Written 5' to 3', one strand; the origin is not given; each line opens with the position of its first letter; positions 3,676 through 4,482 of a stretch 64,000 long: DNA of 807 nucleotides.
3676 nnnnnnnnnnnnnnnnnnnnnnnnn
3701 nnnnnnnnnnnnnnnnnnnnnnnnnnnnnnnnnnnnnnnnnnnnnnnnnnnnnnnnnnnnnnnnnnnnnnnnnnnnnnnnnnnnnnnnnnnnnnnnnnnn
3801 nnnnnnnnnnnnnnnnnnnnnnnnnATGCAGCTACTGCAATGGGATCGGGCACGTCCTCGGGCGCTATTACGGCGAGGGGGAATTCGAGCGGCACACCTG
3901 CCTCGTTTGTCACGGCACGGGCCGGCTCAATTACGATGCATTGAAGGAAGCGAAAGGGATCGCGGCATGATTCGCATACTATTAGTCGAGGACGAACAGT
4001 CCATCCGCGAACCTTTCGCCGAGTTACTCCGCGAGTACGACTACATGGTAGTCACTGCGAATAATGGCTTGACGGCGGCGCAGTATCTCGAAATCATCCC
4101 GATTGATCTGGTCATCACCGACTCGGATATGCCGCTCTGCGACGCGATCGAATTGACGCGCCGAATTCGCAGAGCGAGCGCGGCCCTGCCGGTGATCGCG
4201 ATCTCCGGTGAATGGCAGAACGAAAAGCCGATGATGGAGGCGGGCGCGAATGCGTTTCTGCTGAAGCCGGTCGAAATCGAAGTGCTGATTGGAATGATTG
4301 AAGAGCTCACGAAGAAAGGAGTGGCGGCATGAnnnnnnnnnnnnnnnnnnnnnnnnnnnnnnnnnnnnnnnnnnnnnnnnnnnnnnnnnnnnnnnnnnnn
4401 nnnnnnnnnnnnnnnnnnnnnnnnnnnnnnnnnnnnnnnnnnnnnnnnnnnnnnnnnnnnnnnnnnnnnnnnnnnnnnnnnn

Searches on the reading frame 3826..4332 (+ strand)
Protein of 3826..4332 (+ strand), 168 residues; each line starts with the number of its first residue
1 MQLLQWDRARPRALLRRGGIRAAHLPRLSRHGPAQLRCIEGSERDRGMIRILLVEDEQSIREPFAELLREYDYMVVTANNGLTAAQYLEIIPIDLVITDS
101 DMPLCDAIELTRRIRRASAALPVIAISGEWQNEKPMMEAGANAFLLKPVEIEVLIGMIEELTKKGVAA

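Call 10: search_protein_families(library=phrogs, proteins=[window:3826-4332:+], max_evalue=0.001)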
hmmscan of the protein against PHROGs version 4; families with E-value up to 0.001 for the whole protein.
window:3826-4332:+ (168 aa): 5 families
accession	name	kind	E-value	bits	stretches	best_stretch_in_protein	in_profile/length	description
phrog_731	-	unknown function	7.1e-23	82.1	1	48-164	1-119/227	-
phrog_5982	-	unknown function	6.1e-19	68.4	1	41-164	861-987/1030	-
phrog_20458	-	unknown function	4e-18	66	1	34-163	684-818/829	-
phrog_37855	-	unknown function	1.5e-07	31.8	1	49-163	6-129/278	-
phrog_8810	-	unknown function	0.00025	21.7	1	49-160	1-118/245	-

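Call 11: search_protein_families(library=pfam, proteins=[window:3826-4332:+], max_evalue=0.001)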
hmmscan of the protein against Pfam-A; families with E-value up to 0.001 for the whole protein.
window:3826-4332:+ (168 aa): 1 family
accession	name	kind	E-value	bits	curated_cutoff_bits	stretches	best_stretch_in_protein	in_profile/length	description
PF00072.30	Response_reg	-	1.2e-21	77.4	30.2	1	51-158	1-110/111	Response regulator receiver domain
